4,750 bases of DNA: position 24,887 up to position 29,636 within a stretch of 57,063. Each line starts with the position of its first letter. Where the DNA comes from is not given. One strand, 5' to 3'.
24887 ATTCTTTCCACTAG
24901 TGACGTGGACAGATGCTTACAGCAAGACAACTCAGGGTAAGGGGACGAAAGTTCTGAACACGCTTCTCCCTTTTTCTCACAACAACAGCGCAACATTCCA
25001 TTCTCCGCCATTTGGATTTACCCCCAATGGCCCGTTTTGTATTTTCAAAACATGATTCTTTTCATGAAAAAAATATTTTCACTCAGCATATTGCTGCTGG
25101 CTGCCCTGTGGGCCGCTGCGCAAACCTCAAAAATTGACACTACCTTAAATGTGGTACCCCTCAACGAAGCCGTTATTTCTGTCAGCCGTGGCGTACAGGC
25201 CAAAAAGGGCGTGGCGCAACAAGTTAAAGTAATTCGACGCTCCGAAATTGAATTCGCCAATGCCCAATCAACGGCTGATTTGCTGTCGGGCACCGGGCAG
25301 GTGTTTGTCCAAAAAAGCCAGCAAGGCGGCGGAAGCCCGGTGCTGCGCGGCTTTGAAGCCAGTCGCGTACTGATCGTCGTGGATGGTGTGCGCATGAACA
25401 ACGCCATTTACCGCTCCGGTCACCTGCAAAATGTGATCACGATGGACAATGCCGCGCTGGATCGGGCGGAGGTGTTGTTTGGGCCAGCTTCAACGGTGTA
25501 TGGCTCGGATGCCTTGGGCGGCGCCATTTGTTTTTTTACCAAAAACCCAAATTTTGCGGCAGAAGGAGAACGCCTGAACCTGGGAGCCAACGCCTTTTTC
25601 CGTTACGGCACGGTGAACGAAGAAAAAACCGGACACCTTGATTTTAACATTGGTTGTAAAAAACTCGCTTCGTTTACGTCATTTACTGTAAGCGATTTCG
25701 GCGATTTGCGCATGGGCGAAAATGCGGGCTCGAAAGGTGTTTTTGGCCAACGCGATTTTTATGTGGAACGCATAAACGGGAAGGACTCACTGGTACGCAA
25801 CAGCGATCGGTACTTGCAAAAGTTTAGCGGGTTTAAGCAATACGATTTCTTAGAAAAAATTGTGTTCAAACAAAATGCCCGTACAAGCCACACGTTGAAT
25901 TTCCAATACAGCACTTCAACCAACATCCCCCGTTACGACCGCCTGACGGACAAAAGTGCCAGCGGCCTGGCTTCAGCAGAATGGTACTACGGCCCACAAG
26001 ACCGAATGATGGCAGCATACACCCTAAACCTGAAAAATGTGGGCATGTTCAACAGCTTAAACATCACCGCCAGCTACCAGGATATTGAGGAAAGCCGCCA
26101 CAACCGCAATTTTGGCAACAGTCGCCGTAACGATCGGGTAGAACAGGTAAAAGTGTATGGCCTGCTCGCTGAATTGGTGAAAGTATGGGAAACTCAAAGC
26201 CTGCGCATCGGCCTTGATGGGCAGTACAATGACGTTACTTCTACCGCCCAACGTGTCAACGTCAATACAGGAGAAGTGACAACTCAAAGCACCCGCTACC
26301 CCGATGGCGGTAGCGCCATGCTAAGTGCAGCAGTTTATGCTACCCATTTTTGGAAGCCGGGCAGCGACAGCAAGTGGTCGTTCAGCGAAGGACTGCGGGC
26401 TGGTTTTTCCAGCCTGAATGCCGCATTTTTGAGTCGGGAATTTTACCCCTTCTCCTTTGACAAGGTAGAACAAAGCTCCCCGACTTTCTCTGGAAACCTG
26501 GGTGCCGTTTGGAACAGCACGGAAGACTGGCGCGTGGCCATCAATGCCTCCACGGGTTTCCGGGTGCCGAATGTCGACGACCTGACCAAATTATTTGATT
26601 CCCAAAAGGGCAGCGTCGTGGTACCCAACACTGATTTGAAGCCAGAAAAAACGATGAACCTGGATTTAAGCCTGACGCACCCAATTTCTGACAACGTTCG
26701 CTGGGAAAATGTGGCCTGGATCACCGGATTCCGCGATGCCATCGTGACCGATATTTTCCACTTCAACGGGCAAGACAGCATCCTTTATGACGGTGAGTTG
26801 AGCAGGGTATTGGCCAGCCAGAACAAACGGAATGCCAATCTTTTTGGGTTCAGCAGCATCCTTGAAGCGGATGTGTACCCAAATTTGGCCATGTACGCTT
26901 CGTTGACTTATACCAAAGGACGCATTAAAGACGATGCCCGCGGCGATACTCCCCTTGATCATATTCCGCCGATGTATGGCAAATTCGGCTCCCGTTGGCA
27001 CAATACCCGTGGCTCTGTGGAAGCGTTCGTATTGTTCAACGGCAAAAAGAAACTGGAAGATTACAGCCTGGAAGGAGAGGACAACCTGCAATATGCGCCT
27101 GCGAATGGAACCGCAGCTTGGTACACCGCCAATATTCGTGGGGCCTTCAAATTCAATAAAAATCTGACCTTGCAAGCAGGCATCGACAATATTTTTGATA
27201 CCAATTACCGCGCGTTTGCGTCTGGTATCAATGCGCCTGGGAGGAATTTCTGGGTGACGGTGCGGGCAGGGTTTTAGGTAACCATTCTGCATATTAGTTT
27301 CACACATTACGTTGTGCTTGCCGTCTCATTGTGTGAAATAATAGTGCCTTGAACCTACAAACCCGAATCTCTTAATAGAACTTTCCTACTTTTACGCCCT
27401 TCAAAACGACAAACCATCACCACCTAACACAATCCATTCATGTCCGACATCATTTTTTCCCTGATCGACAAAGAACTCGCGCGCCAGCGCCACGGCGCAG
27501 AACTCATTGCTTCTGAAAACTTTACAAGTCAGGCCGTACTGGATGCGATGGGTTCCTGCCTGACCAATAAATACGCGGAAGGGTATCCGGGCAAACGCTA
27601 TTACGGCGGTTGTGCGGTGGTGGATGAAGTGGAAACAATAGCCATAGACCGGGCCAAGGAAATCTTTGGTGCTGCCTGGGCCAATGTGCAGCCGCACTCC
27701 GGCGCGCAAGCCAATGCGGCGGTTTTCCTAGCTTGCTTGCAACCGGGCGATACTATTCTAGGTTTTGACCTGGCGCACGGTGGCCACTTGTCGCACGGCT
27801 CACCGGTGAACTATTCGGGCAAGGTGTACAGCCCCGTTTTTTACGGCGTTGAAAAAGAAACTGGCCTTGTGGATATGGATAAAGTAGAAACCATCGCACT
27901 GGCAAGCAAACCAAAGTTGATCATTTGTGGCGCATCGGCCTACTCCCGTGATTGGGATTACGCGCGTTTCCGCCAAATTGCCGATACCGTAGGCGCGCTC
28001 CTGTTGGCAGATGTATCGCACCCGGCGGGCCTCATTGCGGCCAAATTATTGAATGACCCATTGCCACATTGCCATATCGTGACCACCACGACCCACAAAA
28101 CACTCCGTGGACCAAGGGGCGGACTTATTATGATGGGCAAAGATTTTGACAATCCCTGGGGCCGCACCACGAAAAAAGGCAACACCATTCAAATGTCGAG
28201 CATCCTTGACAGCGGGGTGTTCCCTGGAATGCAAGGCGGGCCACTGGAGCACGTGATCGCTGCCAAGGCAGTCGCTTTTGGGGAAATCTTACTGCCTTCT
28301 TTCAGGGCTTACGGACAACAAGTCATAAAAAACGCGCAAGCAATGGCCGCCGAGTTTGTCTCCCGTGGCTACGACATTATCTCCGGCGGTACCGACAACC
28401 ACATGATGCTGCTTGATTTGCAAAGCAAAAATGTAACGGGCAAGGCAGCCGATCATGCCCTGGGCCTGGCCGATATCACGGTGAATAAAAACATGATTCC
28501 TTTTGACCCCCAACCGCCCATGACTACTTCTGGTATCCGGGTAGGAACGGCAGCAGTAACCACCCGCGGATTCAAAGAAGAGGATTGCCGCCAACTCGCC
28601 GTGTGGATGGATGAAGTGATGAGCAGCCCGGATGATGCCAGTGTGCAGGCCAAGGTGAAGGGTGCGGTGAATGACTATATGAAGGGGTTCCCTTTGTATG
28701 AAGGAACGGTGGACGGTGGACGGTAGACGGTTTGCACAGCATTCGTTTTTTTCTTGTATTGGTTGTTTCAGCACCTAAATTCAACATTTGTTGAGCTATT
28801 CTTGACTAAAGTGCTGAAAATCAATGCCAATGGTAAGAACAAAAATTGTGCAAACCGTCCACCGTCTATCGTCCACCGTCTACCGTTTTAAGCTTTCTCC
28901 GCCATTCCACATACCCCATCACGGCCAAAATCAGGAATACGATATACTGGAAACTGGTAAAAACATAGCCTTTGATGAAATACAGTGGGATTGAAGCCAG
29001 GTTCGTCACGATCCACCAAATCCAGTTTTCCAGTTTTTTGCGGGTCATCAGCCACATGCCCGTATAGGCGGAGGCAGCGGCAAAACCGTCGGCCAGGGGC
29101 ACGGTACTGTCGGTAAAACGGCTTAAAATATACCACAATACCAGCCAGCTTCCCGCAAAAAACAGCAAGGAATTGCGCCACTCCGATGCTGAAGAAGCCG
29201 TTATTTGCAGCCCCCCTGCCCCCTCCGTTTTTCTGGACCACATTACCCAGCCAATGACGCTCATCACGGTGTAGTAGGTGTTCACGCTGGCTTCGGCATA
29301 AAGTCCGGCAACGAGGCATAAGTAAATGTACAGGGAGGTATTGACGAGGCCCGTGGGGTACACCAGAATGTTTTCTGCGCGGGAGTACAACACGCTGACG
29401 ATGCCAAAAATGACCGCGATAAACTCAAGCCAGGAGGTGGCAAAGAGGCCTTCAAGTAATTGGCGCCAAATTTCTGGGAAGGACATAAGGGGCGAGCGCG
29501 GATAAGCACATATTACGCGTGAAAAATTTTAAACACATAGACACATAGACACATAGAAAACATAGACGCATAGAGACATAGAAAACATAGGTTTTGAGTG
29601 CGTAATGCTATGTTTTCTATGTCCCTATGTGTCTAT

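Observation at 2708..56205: Window-scale pattern: about 16 of ~40 intergenic spacers hold palindromic elements, most with arms made of 7-8-nt tandem repeats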

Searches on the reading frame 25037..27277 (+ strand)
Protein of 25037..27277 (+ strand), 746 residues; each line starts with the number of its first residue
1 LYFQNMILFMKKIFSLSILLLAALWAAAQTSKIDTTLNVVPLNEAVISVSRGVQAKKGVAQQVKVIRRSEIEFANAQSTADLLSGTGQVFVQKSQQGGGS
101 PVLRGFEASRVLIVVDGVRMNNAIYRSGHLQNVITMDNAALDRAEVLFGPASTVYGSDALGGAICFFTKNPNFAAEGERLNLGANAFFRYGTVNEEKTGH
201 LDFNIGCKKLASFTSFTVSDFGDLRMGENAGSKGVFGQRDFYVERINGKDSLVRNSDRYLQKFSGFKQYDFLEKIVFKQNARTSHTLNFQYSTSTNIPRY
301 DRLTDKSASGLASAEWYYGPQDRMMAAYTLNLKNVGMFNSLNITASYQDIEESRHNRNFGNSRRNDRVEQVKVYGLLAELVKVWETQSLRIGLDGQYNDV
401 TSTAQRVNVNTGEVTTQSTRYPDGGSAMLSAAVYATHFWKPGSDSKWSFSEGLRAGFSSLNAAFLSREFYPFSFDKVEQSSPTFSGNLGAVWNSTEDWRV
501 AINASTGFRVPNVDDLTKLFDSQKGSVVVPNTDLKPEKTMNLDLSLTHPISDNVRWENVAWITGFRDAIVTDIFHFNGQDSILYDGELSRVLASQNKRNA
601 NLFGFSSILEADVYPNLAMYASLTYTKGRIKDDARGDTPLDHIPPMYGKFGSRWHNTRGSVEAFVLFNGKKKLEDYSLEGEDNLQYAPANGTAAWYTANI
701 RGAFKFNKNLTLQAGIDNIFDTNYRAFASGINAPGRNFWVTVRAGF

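Call 22: search_protein_families(library=pfam, proteins=[window:25037-27277:+])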
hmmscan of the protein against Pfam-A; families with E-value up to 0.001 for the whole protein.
window:25037-27277:+ (746 aa): 2 families
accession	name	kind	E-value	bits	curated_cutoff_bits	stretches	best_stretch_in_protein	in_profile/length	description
PF00593.30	TonB_dep_Rec_b-barrel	-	2.8e-27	97.1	27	1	281-719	11-436/436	TonB dependent receptor-like, beta-barrel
PF07715.20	Plug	-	1e-20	74.6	23.9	1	56-163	2-107/107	TonB-dependent Receptor Plug Domain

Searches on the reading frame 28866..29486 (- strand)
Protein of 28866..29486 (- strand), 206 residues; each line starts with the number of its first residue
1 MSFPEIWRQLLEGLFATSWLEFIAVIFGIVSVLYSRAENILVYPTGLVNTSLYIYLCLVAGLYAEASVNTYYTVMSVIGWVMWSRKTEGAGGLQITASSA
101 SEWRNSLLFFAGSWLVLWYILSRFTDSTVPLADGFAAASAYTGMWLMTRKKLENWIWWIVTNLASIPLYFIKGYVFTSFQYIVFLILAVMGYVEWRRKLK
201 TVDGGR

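Call 22: search_protein_families(library=pfam, proteins=[window:28866-29486:-])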
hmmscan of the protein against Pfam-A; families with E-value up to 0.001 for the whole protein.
window:28866-29486:- (206 aa): 1 family
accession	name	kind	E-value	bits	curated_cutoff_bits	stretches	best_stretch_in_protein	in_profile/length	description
PF04973.17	NMN_transporter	-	3.2e-53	180.7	27.3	1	18-197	1-175/175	Nicotinamide mononucleotide transporter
